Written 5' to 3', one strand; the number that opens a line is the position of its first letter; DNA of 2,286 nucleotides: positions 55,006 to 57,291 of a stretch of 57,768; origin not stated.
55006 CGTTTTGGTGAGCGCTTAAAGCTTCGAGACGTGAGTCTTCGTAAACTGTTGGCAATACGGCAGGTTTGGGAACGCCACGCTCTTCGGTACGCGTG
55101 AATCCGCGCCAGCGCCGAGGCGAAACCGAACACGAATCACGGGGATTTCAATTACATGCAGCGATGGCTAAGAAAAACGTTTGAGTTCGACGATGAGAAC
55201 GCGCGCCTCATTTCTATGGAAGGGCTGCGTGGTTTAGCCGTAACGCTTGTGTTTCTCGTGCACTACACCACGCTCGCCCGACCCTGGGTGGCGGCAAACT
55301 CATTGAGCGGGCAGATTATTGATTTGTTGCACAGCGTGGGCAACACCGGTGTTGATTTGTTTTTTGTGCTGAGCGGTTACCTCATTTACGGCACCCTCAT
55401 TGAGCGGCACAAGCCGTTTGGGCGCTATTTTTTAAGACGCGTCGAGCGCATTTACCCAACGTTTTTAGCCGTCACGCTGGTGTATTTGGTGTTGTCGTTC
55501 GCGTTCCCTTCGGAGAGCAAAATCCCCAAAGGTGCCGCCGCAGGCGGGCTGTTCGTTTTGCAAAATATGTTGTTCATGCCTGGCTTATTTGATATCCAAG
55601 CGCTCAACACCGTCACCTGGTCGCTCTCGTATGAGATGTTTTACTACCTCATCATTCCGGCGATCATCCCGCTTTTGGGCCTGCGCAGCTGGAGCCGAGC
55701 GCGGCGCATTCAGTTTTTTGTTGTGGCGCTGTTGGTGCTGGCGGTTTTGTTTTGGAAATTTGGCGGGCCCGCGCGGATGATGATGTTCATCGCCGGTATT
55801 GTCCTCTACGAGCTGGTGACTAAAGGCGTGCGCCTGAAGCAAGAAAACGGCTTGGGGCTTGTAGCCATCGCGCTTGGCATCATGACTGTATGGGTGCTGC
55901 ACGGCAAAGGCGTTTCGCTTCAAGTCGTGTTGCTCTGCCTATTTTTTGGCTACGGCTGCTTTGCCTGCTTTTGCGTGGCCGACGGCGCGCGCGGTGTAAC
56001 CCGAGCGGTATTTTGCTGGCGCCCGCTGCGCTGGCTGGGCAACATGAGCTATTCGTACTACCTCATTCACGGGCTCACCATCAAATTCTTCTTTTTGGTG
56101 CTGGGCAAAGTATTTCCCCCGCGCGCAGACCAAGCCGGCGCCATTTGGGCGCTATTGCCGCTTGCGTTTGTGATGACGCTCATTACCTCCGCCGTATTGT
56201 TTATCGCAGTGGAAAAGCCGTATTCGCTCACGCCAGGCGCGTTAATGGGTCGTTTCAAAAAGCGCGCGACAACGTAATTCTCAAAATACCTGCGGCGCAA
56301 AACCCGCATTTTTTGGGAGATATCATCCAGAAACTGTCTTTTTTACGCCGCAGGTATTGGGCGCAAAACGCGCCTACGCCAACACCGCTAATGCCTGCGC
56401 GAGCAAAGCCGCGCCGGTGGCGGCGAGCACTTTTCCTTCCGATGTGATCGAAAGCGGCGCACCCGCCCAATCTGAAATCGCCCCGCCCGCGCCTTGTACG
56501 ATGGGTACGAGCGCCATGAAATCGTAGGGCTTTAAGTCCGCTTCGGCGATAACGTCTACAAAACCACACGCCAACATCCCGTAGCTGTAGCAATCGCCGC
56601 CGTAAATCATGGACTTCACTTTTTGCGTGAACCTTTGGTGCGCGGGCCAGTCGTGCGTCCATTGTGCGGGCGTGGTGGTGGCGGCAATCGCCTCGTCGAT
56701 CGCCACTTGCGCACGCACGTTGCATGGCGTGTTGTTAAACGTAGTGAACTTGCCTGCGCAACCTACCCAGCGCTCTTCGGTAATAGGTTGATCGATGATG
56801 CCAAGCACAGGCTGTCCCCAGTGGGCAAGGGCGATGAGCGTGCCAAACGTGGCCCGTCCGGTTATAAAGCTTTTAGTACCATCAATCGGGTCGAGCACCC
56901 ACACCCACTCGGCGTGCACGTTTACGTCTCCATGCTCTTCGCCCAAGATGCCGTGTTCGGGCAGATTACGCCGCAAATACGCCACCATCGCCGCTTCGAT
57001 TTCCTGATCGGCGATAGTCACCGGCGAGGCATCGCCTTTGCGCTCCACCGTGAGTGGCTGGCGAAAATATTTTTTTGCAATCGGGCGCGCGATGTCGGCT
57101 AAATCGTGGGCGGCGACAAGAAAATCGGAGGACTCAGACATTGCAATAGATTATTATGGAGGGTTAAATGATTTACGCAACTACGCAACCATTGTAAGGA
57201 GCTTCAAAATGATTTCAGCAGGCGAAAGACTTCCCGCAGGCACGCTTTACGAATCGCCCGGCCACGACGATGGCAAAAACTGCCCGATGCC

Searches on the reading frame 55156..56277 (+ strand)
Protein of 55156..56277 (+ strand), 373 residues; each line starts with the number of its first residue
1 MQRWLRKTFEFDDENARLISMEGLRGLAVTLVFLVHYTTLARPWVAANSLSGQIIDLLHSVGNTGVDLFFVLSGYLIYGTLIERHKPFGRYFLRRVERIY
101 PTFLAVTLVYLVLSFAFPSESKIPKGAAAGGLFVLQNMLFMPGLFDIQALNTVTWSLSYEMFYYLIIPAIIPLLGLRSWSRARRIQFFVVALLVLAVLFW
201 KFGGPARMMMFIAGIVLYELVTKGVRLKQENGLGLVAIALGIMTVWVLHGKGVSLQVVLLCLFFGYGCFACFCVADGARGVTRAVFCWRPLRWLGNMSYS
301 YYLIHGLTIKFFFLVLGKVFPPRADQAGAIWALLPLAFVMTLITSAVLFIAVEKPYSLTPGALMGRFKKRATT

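Call 46: search_protein_families(library=pfam, proteins=[window:55156-56277:+], max_evalue=0.00001)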
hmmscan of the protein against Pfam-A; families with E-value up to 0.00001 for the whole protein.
window:55156-56277:+ (373 aa): 1 family
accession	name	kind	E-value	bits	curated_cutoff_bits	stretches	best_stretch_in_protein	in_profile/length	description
PF01757.29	Acyl_transf_3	-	3.1e-31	109.1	31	1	19-348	2-324/326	Acyltransferase domain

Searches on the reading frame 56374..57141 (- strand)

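Call 46: search_protein_families(library=pfam, proteins=[window:56374-57141:-], max_evalue=0.00001)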
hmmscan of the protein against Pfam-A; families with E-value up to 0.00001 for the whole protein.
window:56374-57141:- (255 aa): 1 family
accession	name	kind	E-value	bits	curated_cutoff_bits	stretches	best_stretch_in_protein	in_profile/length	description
PF00459.30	Inositol_P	-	2.7e-52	178.3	27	1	6-246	4-261/271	Inositol monophosphatase family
